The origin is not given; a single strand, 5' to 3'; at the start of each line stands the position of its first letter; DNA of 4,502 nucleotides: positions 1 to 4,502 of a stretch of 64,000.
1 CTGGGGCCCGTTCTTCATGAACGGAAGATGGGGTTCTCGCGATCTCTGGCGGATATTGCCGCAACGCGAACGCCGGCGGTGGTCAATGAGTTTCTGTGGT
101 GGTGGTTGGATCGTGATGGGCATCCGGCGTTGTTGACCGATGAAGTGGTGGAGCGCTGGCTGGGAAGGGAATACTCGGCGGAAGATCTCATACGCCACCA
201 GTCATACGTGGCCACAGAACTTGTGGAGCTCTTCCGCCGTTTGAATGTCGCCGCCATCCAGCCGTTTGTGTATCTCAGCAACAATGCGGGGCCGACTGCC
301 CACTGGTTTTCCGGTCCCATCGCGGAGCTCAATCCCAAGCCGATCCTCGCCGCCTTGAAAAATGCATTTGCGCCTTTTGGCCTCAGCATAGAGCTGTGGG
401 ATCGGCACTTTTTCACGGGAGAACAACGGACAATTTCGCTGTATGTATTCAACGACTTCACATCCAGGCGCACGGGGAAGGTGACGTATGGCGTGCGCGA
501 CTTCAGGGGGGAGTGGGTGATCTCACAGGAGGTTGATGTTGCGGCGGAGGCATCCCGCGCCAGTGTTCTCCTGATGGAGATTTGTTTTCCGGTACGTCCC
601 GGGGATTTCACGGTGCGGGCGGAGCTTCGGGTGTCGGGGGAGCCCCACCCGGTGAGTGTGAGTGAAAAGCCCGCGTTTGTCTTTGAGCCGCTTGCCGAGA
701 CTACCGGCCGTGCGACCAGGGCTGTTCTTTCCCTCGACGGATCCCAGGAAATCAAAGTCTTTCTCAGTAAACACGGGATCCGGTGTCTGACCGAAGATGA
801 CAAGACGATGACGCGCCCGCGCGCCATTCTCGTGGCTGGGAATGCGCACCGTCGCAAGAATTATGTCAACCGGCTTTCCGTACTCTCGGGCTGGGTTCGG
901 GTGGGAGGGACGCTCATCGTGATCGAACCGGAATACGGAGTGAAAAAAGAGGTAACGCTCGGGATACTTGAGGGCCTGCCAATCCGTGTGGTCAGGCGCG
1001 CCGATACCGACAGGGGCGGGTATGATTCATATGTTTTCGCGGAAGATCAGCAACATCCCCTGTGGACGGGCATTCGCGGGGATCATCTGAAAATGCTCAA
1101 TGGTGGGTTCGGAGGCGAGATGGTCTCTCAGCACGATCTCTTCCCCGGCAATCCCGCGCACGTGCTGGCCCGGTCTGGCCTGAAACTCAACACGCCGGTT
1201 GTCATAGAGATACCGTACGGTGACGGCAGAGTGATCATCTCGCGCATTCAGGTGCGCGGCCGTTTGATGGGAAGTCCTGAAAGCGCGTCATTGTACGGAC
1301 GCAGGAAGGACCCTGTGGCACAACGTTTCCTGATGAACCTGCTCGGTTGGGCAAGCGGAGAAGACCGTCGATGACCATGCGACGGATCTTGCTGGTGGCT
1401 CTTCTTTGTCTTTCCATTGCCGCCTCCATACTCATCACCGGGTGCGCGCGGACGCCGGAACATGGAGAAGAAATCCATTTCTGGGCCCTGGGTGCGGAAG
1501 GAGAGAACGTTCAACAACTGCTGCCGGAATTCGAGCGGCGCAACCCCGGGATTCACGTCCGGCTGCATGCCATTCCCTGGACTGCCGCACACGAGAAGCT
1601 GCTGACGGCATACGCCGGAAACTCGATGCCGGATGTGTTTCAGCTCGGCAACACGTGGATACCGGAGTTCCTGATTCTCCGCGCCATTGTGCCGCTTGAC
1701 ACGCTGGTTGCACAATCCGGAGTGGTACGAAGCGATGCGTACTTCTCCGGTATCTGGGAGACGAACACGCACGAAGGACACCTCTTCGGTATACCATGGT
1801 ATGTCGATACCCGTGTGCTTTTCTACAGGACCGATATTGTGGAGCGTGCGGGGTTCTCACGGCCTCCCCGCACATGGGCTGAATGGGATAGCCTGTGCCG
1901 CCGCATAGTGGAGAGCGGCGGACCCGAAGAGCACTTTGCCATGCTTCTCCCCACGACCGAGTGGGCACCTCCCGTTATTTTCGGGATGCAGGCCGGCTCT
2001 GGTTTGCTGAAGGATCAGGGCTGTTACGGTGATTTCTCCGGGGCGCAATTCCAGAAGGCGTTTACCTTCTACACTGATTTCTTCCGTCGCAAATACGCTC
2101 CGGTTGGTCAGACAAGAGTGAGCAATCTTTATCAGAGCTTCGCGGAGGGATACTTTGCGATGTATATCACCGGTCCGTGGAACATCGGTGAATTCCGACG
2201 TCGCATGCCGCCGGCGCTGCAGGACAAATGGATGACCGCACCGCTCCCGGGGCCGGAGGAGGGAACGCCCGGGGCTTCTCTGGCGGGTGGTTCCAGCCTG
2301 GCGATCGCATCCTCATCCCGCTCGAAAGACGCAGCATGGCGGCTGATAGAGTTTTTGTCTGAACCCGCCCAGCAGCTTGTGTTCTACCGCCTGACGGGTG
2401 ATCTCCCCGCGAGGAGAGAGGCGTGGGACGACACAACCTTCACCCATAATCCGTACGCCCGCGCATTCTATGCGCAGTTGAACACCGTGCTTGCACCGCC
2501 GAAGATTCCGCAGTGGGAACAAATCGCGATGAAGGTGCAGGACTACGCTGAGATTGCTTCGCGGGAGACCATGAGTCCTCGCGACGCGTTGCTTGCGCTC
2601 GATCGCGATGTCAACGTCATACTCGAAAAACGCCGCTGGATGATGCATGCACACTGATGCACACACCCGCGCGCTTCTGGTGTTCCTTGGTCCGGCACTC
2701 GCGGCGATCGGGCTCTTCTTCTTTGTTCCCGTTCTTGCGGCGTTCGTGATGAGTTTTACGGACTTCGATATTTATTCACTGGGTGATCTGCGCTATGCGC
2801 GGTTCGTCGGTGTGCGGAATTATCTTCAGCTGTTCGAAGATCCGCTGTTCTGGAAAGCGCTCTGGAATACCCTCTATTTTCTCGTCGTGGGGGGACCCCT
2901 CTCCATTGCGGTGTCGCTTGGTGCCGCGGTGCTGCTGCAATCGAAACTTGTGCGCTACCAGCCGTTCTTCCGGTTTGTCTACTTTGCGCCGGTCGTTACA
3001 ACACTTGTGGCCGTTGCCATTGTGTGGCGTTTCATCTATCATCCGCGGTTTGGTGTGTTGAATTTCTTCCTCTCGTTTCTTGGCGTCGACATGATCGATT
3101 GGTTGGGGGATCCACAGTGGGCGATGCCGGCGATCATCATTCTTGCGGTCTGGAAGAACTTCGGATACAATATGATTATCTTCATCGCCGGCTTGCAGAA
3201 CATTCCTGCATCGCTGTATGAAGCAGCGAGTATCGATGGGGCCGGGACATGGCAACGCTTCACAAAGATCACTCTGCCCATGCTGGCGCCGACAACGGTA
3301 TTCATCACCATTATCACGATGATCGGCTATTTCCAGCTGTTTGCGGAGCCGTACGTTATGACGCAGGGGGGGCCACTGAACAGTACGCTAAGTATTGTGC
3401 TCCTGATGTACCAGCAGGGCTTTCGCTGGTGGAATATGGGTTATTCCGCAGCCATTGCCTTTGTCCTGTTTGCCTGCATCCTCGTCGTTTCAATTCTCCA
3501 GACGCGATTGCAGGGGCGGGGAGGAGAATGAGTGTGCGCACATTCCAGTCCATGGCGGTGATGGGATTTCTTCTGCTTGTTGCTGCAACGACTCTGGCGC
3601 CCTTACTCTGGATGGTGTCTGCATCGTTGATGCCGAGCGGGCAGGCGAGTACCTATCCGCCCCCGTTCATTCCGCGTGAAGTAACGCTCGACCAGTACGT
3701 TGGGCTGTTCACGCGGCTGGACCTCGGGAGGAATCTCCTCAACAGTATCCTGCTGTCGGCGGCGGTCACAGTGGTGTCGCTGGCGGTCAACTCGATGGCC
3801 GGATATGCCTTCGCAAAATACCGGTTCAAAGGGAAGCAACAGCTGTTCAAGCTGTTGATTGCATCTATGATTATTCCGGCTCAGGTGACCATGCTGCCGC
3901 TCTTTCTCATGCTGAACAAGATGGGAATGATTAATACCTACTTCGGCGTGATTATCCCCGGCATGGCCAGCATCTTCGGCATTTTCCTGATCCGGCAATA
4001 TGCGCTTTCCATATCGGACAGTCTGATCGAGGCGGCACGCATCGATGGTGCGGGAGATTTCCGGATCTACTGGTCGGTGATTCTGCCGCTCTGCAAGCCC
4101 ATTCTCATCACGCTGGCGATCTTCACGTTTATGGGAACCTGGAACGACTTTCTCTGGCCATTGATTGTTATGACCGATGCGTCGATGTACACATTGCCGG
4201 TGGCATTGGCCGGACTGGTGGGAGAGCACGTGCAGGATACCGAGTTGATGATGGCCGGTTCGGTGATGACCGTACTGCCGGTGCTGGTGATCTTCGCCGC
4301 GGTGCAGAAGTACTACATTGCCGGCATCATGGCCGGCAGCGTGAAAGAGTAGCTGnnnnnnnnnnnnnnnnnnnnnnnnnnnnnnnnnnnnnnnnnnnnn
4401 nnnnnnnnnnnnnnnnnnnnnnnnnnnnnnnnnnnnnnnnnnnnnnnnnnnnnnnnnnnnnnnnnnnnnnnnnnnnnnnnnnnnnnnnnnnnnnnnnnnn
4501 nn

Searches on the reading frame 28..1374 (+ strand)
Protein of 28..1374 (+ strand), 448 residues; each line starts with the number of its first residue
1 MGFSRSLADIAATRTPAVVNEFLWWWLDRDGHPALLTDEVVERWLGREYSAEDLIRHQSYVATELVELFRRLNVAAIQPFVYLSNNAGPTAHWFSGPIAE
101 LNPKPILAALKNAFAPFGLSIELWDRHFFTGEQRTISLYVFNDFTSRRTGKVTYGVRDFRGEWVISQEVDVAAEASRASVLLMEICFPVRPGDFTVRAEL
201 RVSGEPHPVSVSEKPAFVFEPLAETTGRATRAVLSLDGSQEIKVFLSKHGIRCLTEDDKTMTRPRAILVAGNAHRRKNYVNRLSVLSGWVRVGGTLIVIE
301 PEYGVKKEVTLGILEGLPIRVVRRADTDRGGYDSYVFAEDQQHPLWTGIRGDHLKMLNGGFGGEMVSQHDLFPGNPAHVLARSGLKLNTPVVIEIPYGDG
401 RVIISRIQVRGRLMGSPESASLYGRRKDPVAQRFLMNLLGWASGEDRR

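Call 36: search_protein_families(library=pfam, proteins=[window:28-1374:+], max_evalue=0.001)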
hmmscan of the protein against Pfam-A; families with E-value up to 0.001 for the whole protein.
window:28-1374:+ (448 aa): 0 families

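Call 93: search_protein_families(library=pfam, proteins=[window:28-1374:+], max_evalue=0.05)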
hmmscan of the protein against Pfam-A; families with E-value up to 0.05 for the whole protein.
window:28-1374:+ (448 aa): 2 families
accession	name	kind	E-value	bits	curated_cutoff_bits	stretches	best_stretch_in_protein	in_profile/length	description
PF17786.7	Mannosidase_ig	-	0.0038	18.2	23.4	1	135-181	2-48/91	Mannosidase Ig/CBM-like domain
PF14258.12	DUF4350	-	0.029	15.1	30.4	1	263-404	37-156/181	Domain of unknown function (DUF4350)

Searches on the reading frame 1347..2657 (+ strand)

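Call 36: search_protein_families(library=pfam, proteins=[window:1347-2657:+], max_evalue=0.001)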
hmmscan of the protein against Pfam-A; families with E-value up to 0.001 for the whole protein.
window:1347-2657:+ (436 aa): 2 families
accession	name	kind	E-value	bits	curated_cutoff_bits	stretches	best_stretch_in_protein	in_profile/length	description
PF01547.30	SBP_bac_1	-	2.6e-42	146.4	26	1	50-343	5-306/307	Bacterial extracellular solute-binding protein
PF13416.11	SBP_bac_8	-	3.1e-29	103.1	27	1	59-369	3-275/279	Bacterial extracellular solute-binding protein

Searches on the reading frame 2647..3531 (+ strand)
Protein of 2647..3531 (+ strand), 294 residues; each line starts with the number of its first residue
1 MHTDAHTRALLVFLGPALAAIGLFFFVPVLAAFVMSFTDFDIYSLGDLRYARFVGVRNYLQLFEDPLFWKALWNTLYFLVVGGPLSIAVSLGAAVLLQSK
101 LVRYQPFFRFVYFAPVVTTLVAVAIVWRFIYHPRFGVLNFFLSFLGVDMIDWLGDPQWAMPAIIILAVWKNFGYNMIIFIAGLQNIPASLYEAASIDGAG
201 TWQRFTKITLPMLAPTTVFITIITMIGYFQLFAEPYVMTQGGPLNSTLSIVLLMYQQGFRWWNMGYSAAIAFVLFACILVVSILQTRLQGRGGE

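Call 36: search_protein_families(library=pfam, proteins=[window:2647-3531:+], max_evalue=0.001)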
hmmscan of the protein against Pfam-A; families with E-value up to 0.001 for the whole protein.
window:2647-3531:+ (294 aa): 1 family
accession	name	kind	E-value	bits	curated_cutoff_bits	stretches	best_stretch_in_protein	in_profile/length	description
PF00528.27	BPD_transp_1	-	1.2e-22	81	26.4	1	106-289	22-179/184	Binding-protein-dependent transport system inner membrane component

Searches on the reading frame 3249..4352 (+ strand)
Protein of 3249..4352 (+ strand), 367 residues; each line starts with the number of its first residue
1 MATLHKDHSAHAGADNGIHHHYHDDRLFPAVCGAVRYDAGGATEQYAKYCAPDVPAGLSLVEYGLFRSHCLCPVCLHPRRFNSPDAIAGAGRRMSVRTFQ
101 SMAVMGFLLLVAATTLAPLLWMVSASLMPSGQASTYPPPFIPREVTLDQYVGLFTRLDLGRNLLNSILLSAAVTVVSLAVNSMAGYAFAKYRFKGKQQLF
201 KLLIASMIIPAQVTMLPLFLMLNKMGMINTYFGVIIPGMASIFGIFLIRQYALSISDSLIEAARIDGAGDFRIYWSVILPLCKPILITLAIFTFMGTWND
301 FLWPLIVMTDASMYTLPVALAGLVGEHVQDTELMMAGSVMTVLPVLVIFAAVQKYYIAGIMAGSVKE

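Call 36: search_protein_families(library=pfam, proteins=[window:3249-4352:+], max_evalue=0.001)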
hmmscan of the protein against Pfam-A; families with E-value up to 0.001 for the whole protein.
window:3249-4352:+ (367 aa): 1 family
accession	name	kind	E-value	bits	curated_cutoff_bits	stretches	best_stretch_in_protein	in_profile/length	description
PF00528.27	BPD_transp_1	-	3.8e-18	66.3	26.4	1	183-355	3-177/184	Binding-protein-dependent transport system inner membrane component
